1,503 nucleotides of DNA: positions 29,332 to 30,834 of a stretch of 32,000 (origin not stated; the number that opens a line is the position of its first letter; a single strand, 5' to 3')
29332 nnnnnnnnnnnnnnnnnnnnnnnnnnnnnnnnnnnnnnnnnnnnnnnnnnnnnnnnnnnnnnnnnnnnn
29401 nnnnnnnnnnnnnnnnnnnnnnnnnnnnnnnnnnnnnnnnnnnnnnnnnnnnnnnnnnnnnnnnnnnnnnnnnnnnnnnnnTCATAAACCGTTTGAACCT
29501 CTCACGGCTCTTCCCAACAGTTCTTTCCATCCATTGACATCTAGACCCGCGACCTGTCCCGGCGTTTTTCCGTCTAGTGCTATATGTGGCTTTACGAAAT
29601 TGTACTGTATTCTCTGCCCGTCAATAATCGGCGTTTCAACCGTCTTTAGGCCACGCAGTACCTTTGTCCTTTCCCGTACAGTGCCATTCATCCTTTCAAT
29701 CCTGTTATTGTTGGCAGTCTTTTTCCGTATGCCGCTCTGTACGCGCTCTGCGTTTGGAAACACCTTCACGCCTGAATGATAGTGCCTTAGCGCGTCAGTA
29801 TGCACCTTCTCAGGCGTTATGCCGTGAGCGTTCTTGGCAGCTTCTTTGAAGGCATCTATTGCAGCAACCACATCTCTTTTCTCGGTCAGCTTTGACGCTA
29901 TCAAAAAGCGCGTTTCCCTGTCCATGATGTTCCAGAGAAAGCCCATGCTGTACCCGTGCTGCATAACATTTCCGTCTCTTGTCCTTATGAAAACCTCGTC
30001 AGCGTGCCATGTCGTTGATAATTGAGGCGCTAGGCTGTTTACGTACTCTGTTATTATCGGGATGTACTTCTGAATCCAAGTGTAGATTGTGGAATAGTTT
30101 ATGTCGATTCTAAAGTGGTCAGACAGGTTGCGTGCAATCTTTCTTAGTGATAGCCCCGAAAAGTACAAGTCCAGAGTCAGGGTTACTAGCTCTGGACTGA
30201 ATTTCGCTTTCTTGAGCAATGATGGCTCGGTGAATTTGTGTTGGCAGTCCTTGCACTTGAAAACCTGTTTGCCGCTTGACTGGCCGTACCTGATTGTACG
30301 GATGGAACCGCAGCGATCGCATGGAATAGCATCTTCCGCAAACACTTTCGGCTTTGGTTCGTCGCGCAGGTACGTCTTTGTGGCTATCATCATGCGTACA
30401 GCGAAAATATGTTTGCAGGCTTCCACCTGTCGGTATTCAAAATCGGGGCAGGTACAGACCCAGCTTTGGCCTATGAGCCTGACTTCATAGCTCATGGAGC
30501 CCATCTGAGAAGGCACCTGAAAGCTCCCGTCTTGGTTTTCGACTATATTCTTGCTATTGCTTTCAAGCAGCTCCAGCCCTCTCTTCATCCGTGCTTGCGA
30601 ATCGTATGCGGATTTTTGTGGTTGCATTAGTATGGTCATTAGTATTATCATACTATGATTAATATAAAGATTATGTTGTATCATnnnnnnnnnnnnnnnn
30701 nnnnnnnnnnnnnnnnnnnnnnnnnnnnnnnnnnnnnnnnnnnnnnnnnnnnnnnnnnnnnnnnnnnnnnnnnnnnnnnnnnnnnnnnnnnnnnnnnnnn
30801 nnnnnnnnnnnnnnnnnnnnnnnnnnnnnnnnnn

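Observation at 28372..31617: IS6-type transposon carrying a four-gene cargo: perfect 50-bp TIRs and 8-bp TSD next to tRNA-Leu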

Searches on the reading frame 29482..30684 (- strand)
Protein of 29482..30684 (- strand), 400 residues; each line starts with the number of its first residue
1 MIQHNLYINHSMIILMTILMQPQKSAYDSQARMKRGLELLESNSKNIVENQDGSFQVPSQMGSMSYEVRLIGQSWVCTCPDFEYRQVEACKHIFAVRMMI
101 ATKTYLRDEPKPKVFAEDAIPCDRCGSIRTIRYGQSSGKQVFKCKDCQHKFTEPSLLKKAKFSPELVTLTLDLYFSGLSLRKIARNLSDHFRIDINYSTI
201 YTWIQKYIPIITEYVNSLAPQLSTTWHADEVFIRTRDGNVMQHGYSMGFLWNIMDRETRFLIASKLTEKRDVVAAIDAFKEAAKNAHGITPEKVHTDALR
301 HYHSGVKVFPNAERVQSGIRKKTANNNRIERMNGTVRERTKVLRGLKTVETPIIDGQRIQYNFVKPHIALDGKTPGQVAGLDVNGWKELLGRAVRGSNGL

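Call 5: search_protein_families(library=pfam, proteins=[window:29482-30684:-], max_evalue=1)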
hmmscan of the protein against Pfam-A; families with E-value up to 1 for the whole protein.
window:29482-30684:- (400 aa): 16 families
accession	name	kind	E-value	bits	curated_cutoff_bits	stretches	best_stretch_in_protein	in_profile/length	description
PF13610.12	DDE_Tnp_IS240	-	1.5e-12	48.3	27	1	224-351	2-121/139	DDE domain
PF00665.32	rve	-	6.8e-05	23.5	32.6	1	225-304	7-80/102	Integrase core domain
PF13683.12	rve_3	-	0.00016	21.8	26.5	1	322-375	12-67/67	Integrase core domain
PF00872.24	Transposase_mut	-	0.0002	20.8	21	1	154-241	90-179/379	Transposase, Mutator family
PF23451.1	Zn_ribbon_PaaD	-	0.0015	18.5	27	1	114-151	9-49/53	PaaD zinc beta ribbon domain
PF03811.18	Zn_ribbon_InsA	-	0.0048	17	26.1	1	120-148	6-35/35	InsA N-terminal domain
PF04434.22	SWIM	-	0.005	16.8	19.6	1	74-96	12-33/38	SWIM zinc finger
PF12760.12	Zn_ribbon_IS1595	-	0.018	15.4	25.4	1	122-149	21-45/46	Transposase zinc-ribbon domain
PF09723.15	Zn_ribbon_8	-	0.033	14.7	34.4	0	142-153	6-17/41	Zinc ribbon domain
PF14354.12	Lar_restr_allev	-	0.051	14.3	28.6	1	121-149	5-33/58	Restriction alleviation protein Lar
PF06056.18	Terminase_5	-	0.12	12.7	20.3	1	173-207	9-37/58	Putative ATPase subunit of terminase (gpP-like)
PF03249.20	TSA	-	0.12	11.4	27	1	268-380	244-357/545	Type specific antigen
PF13565.12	HTH_32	-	0.22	12.5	33.7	1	177-203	46-72/73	Homeodomain-like domain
PF13518.12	HTH_28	-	0.22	12.1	25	1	194-207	23-36/52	Helix-turn-helix domain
PF17431.7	YpmT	-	0.28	11.7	25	1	166-205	10-49/60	Uncharacterized YmpT-like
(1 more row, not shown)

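Call 7: search_protein_families(library=ncbifam, proteins=[window:29482-30684:-], max_evalue=1)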
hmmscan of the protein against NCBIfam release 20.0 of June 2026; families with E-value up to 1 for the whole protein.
window:29482-30684:- (400 aa): 12 families
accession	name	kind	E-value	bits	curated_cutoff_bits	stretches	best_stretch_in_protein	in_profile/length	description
NF033587.1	transpos_IS6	equivalog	8.5e-31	107.2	125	1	158-351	2-186/202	IS6 family transposase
NF033558.1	transpos_IS1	equivalog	2.1e-15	57.2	100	1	122-341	1-194/199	IS1 family transposase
NF033577.2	transpos_IS481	equivalog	1.7e-10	40.9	224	1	224-377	130-282/284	IS481 family transposase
NF050000.1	IS1_IS1595_Zn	domain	5.9e-09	36.3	28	1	122-153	1-33/34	IS1/IS1595 family N-terminal zinc-binding domain-containing protein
NF033543.2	transpos_IS256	equivalog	2.3e-08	33.4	150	2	147-240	44-138/338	IS256 family transposase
NF048018.1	IS256_N_4Cys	domain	6.1e-08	33.2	27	1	122-151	2-31/31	transposase-like zinc-binding domain-containing protein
NF033516.0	transpos_IS3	equivalog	2.1e-05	24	160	1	224-378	217-368/369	IS3 family transposase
NF048019.1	IS256_Zn_var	equivalog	0.00039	19.8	150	1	125-159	3-38/304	IS256 family transposase, variant Zn-binding type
TIGR02159.1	PA_CoA_Oxy4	equivalog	0.011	16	108.15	1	114-152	100-141/146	1,2-phenylacetyl-CoA epoxidase subunit PaaD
NF033563.0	transpos_IS30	equivalog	0.012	15.3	80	0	157-213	33-90/267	IS30 family transposase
NF047912.1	ECs_2282_CxxC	subfamily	0.023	14.6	37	1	120-160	3-46/60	ECs_2282 family putative zinc-binding protein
NF047723.1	TransFacS4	equivalog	0.12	12.9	120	1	121-150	62-89/90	transcription factor S4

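Call 9: find_encoding_contigs(protein=window:29482-30684:-, flank=10000, max_places=10)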
Protein window:29482-30684:- (400 aa): no gene with exactly this product is on record in the collection.

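Call 10: find_homologous_proteins(query=window:29482-30627:-)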
Query window:29482-30627:- (381 aa): 856 proteins with E <= 0.001 among 3366 candidates; the best 120 are listed.
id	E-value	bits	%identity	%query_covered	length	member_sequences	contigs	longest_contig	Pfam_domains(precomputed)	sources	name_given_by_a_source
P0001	7.9e-250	846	100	97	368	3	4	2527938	PF13610.13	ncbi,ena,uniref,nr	ncbi:DDE-type integrase/transposase/recombinase [Nitrososphaera viennensis]|uniref:DDE-type integras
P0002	2.9e-226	768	89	98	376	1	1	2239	PF13610.13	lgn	-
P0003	1.5e-179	615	70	99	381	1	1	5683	PF13610.13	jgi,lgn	jgi:transposase-like protein/predicted nucleic acid-binding Zn finger protein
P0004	8.6e-175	599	69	97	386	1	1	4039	PF13610.13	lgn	-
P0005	2.1e-170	585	69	96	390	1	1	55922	PF13610.13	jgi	-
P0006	1.3e-169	582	69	96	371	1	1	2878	PF13610.13,PF13683.13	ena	-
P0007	1.7e-167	575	65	98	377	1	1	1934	PF13610.13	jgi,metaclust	metaclust:\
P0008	3.3e-167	574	67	96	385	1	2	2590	PF13610.13,PF13683.13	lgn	-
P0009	1.9e-166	572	66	98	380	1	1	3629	PF13610.13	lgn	-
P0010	5.9e-166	570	66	96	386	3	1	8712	PF13610.13,PF13683.13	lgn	-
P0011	9.3e-165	566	67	95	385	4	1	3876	PF13610.13,PF13683.13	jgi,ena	-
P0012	7.3e-163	560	65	97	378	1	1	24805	PF13610.13,PF13683.13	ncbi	-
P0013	9.2e-163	559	63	99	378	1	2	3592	PF13610.13,PF13683.13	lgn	-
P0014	1.1e-162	559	64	99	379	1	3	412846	PF13610.13,PF13683.13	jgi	jgi:transposase-like protein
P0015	8.0e-162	556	64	99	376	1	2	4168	PF13610.13,PF13683.13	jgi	jgi:putative transposase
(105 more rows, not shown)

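Call 11: find_encoding_contigs(protein=window:29482-30627:-, flank=10000, max_places=10)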
Protein window:29482-30627:- (381 aa): 1 contig read that carries it; 1 place shown.
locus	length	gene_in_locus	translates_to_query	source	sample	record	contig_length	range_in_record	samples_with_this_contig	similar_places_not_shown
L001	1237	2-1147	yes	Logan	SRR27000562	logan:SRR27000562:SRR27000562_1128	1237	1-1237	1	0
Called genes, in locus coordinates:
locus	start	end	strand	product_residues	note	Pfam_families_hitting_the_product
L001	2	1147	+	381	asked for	?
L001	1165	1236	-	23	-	?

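Call 12: find_encoding_contigs(protein=window:29482-30639:-, flank=10000, max_places=10)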
Protein window:29482-30639:- (385 aa): no gene with exactly this product is on record in the collection.

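Call 13: find_encoding_contigs(protein=P0001, flank=10000, max_places=10)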
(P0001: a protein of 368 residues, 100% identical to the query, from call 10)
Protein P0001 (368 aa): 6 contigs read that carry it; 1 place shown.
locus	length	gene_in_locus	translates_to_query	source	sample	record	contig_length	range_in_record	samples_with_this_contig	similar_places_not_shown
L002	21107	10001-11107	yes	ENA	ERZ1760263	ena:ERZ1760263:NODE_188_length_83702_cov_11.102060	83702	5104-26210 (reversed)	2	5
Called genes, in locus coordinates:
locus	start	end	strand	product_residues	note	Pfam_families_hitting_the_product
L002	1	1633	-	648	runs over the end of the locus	PF01558:POR, PF01855:POR_N, PF02780:Transketolase_C (weak), PF17147:PFOR_II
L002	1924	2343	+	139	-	-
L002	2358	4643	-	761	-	PF00330:Aconitase, PF00694:Aconitase_C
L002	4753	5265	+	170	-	-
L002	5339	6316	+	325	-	PF00977:His_biosynth (faint), PF01207:Dus (faint), PF01680:SOR_SNZ, PF05690:ThiG (weak)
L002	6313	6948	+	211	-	PF01174:SNO, PF00117:GATase, PF07685:GATase_3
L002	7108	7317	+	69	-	-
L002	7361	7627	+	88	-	-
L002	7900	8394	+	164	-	PF00210:Ferritin, PF02915:Rubrerythrin (faint)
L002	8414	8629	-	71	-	PF18930:DUF5679 (weak)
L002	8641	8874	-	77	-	-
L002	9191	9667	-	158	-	-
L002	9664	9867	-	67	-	PF04014:MazE_antitoxin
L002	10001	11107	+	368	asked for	PF13610:DDE_Tnp_IS240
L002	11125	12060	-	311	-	-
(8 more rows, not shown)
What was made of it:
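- Tried and rejected: Exact-protein look-ups with several start codons found a single genomic place (calls 9, 11-13).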

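Call 16: find_related_loci(query=A1, collection=genome_contigs, flank=6000)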
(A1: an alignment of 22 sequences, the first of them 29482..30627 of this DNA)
Query A1 (381 aa) in genome_contigs; peptide patterns used: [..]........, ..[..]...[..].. (x = any residue, [..] = any of these).
158 stretches matched a pattern; 125 encode a relative of the query (tblastn E <= 1e-3); the best 80 are kept; 79 distinct loci.
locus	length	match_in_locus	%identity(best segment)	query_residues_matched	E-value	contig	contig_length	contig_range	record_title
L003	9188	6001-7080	65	7-367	6e-163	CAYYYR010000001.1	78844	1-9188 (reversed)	MAG TPA_asm: uncultured Nitrososphaera sp. isolate binchicken_co31_364 genome assembly, contig: k141_513923, whole genom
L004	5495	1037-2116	63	9-366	2e-160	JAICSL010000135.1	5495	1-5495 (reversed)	MAG: Nitrososphaeraceae archaeon isolate GZL_HYHR_2_bin.52 k141_728888_length_5495_cov_6.0000, whole genome shotgun sequ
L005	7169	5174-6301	60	4-375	9e-153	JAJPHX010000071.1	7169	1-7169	MAG: Nitrososphaeraceae archaeon isolate Centralia_MAG_223 k107_17053842, whole genome shotgun sequence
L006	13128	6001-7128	58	7-375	3e-149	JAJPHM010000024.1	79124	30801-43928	MAG: Nitrososphaeraceae archaeon isolate Centralia_MAG_167 k107_28680074, whole genome shotgun sequence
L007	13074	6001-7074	60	9-376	9e-147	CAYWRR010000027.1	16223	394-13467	MAG TPA_asm: uncultured Nitrososphaera sp. isolate SRP321284_co1_135 genome assembly, contig: NODE_4326_length_16223_cov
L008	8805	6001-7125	57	6-376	2e-146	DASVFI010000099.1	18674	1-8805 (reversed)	MAG TPA_asm: Nitrososphaeraceae archaeon isolate SMAG_U2085 k141_1131457, whole genome shotgun sequence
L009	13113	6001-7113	57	9-374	8e-146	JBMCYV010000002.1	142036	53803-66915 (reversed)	MAG: Candidatus Nitrosomirales archaeon isolate DSS1 Ga0376076_0000175, whole genome shotgun sequence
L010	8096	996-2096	58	9-376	1e-142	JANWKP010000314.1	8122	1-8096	MAG: Nitrososphaerales archaeon isolate CRAIB_MAG96 c_000000098244, whole genome shotgun sequence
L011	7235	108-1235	57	9-375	6e-142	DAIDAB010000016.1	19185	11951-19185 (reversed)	MAG TPA_asm: bacterium isolate clean1828 NODE_16_length_19185_cov_3.112257, whole genome shotgun sequence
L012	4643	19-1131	59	10-374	7e-144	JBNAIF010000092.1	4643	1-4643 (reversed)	MAG: Nitrososphaeraceae archaeon isolate JB080 k141_230513, whole genome shotgun sequence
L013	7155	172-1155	62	47-371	1e-141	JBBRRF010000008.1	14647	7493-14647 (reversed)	MAG: Candidatus Nitrosocosmicus sp. isolate Ls6-A1 LS6_sbin.84_K_1681857_L_14647_cov_7.9989, whole genome shotgun sequen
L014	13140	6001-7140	55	5-378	3e-140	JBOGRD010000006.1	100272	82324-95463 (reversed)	MAG: Nitrosotalea sp. isolate SE1505_maxbin2.bin.0 NODE_8_length_100272_cov_7.934475, whole genome shotgun sequence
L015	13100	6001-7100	64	10-372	3e-139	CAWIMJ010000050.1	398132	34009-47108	MAG: uncultured Nitrososphaeraceae archaeon isolate MFD05088.bin.1.88 genome assembly, contig: contig_83493, whole genom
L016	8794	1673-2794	57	12-380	1e-138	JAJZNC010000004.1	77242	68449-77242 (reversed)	MAG: archaeon isolate MAS3.bin69 NODE_464_length_77242_cov_1.847215, whole genome shotgun sequence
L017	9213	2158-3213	57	27-371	2e-137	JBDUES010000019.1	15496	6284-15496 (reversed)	MAG: Candidatus Nitrosocosmicus sp. isolate cluster2_bin.49 k127_2147745, whole genome shotgun sequence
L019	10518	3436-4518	56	13-373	2e-137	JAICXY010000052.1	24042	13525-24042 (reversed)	MAG: Candidatus Nitrosocosmicus sp. isolate LS_FP_2_bin.144 k141_2991625_length_24042_cov_24.9887, whole genome shotgun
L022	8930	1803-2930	54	12-379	3e-136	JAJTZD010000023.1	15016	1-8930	MAG: Nitrososphaerales archaeon isolate Th22 17764, whole genome shotgun sequence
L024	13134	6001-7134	54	9-375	7e-135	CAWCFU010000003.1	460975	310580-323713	MAG: uncultured archaeon isolate MFD01231.bin.2.71 genome assembly, contig: contig_21661, whole genome shotgun sequence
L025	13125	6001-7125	54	10-376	6e-135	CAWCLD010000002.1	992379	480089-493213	MAG: uncultured archaeon isolate MFD03726.bin.2.76 genome assembly, contig: contig_14083, whole genome shotgun sequence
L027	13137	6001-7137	54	1-375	2e-133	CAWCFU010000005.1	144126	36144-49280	MAG: uncultured archaeon isolate MFD01231.bin.2.71 genome assembly, contig: contig_30493, whole genome shotgun sequence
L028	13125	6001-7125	55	13-375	3e-133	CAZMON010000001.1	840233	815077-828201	MAG TPA_asm: uncultured Nitrosopumilales archaeon isolate SRP119689_co1_340 genome assembly, contig: NODE_2_length_84023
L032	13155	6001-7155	50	4-375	3e-131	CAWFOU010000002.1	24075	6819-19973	MAG: uncultured archaeon isolate MFD05512.bin.2.38 genome assembly, contig: contig_15620, whole genome shotgun sequence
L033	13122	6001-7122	51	4-366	4e-131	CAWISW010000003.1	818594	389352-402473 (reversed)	MAG: uncultured Nitrososphaerota archaeon isolate MFD09222.bin.2.175 genome assembly, contig: contig_78710, whole genome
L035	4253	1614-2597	58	56-381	4e-130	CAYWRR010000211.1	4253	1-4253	MAG TPA_asm: uncultured Nitrososphaera sp. isolate SRP321284_co1_135 genome assembly, contig: NODE_31818_length_4253_cov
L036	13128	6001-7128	52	10-376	2e-126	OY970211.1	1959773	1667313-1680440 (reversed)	MAG: uncultured archaeon isolate MFD01231.bin.c.7 genome assembly, chromosome: 1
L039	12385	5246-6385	51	6-375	2e-123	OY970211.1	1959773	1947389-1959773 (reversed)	MAG: uncultured archaeon isolate MFD01231.bin.c.7 genome assembly, chromosome: 1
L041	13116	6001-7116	53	10-371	6e-122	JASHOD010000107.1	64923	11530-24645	MAG: Nitrososphaerales archaeon isolate JOPF014 JOPF_NEAR_contig_1130082, whole genome shotgun sequence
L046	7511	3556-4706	64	1-374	4e-139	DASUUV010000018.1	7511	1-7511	MAG TPA_asm: Nitrososphaera sp. isolate SMAG_U1798 k141_922718, whole genome shotgun sequence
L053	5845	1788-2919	54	8-375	4e-108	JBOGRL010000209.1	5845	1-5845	MAG: Nitrososphaerales archaeon isolate TC-S_metabat2.bin.450_sub k127_3905034, whole genome shotgun sequence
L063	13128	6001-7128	38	12-374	4e-77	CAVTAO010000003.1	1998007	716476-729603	MAG: Candidatus Bathyarchaeota archaeon isolate MFD04408.bin.2.185 genome assembly, contig: contig_13593, whole genome s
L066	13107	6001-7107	36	11-380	2e-71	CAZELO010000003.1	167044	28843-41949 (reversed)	MAG TPA_asm: uncultured Candidatus Bathyarchaeia archaeon isolate SRP323688_co1_251 genome assembly, contig: NODE_172_le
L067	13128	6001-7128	55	10-375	5e-137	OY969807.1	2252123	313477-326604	MAG: uncultured Nitrososphaerota archaeon isolate MFD05580.bin.1.78 genome assembly, chromosome: 1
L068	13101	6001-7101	37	11-374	8e-70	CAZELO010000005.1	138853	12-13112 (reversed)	MAG TPA_asm: uncultured Candidatus Bathyarchaeia archaeon isolate SRP323688_co1_251 genome assembly, contig: NODE_236_le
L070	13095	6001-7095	38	11-376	4e-69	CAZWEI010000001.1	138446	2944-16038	MAG TPA_asm: Candidatus Micrarchaeota archaeon isolate binchicken_co33_516 genome assembly, contig: NODE_41_length_13844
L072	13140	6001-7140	36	13-379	5e-66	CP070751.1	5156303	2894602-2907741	MAG: Thermoplasmata archaeon isolate bin33 chromosome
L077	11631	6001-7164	35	13-379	3e-60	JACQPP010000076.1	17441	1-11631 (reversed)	MAG: Methanobacteriota archaeon isolate NC_groundwater_1310_Ag_S-0.2um_68_50 S_p2_S4_coassembly_k141_2156303, whole geno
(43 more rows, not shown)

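Call 31: search_protein_families(library=pfam, proteins=[L008:5738-6001:-, L024:5651-5872:-, L004:740-907:-, L041:5701-5904:-, L032:5725-5907:-, L067:5606-5797:-, L036:5593-5907:-, L009:5707-5946:-], max_evalue=0.1)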
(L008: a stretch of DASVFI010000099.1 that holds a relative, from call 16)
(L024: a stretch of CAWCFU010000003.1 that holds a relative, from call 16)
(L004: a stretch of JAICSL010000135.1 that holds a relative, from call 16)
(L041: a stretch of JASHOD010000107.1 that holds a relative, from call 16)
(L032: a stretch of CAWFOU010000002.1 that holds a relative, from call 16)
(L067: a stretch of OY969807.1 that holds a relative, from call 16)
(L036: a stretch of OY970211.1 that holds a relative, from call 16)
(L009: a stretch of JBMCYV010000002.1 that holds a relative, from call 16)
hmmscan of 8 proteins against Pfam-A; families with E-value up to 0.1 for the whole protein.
L008:5738-6001:- (87 aa): 1 family
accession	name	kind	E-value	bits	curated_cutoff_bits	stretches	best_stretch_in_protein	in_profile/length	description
PF16762.11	RHH_6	-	0.0072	17.4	27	1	40-78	6-44/77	Ribbon-helix-helix domain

L024:5651-5872:- (73 aa): 3 families
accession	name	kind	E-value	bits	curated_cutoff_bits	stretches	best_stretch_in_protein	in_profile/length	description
PF04014.23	MazE_antitoxin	-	0.00013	22.3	24.7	1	12-55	3-46/48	Antidote-toxin recognition MazE, bacterial antitoxin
PF08605.16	Rad9_Rad53_bind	-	0.014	16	22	1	12-54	42-81/129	Fungal Rad9-like Rad53-binding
PF15937.10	PrlF_antitoxin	-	0.05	14.2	32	1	14-64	5-53/99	prlF antitoxin for toxin YhaV_toxin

L004:740-907:- (55 aa): 1 family
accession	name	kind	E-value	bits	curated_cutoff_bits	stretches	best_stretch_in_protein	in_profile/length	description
PF24434.1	DUF7557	-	0.069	13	25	0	34-48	25-39/45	Family of unknown function (DUF7557)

L041:5701-5904:- (67 aa): 0 families

L032:5725-5907:- (60 aa): 1 family
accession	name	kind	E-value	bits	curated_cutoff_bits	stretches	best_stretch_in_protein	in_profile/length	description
PF04014.23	MazE_antitoxin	-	6.6e-06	26.4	24.7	1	21-55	10-45/48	Antidote-toxin recognition MazE, bacterial antitoxin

L067:5606-5797:- (63 aa): 17 families
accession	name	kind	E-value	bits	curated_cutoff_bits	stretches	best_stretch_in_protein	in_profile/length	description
PF09723.15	Zn_ribbon_8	-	1.3e-05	25.5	34.4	1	8-35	6-34/41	Zinc ribbon domain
PF24458.1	DUF7573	-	0.00019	21.8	30.2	1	6-35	10-38/39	Domain of unknown function (DUF7573)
PF11238.13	DUF3039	-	0.001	19.2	22.7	1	13-37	30-53/56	Protein of unknown function (DUF3039)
PF23783.1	Zn_ribbon_TiaS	-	0.0053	16.9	27.3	0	7-15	19-27/41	TiaS C-terminal zinc ribbon domain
PF14446.12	Prok-RING_1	-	0.0058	17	29.1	1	6-37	3-30/54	Prokaryotic RING finger family 1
PF01096.23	Zn_ribbon_TFIIS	-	0.0067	16.7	21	0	8-17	29-38/39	Transcription factor S-II (TFIIS)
PF13717.11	Zn_ribbon_4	-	0.0076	16.6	30.3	0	9-17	27-35/36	zinc-ribbon domain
PF18439.7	zf_UBZ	-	0.0089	16.1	25.6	0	7-16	2-11/32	Ubiquitin-Binding Zinc Finger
PF00130.28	C1_1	-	0.01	16.1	26.5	0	15-39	1-23/53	Phorbol esters/diacylglycerol binding domain (C1 domain)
PF12172.15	zf-ChsH2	-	0.011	16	23.2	0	5-21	9-26/37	ChsH2, rubredoxin-like zinc ribbon domain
PF01155.25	HypA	-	0.015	15.8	28.9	1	8-36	71-95/112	Hydrogenase/urease nickel incorporation, metallochaperone, hypA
PF24292.1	DUF7479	-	0.018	15.6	27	0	5-24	28-47/60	Domain of unknown function (DUF7479)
PF23455.1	DUF7129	-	0.021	15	30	1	8-37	12-37/45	Domain of unknown function (DUF7129)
PF24973.1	EGF_LMN_ATRN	-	0.038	14.6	27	0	23-43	22-40/44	Laminin/attractin EGF domain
PF00053.31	EGF_laminin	-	0.085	13.5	21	0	5-18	26-39/49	Laminin EGF domain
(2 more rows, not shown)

L036:5593-5907:- (104 aa): 0 families

L009:5707-5946:- (79 aa): 1 family
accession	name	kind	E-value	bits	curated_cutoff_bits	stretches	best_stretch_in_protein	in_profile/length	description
PF04014.23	MazE_antitoxin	-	0.0033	17.8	24.7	1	41-74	12-46/48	Antidote-toxin recognition MazE, bacterial antitoxin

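Call 39: find_encoding_contigs(protein=P0002, flank=6000, max_places=4)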
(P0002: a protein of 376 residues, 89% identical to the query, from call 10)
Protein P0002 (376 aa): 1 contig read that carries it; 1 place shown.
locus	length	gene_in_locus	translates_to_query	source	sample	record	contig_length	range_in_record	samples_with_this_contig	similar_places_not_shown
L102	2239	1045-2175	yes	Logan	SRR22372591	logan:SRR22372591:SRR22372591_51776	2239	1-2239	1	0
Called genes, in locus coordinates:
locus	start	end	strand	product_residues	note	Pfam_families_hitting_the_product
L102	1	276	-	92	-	?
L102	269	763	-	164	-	-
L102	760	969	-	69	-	PF23807:RHH_10 (weak)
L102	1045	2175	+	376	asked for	PF13610:DDE_Tnp_IS240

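Call 40: find_encoding_contigs(protein=P0003, flank=6000, max_places=4)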
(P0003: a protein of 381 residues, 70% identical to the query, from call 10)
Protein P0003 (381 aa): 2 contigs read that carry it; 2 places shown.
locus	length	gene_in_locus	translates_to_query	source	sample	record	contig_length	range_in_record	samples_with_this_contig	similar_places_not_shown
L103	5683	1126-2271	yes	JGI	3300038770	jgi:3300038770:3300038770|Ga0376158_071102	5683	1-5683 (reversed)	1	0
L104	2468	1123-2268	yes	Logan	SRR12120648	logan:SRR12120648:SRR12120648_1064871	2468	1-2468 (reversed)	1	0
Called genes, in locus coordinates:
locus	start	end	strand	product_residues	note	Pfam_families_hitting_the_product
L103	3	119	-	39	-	?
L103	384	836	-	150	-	-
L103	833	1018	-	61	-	-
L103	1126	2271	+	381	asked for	PF13610:DDE_Tnp_IS240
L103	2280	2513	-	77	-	-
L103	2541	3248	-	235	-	-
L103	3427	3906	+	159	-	-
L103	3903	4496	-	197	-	-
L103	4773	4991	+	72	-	-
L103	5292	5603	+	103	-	PF01037:AsnC_trans_reg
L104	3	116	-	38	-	?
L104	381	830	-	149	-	-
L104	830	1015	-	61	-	-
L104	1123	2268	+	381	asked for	PF13610:DDE_Tnp_IS240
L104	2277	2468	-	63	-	?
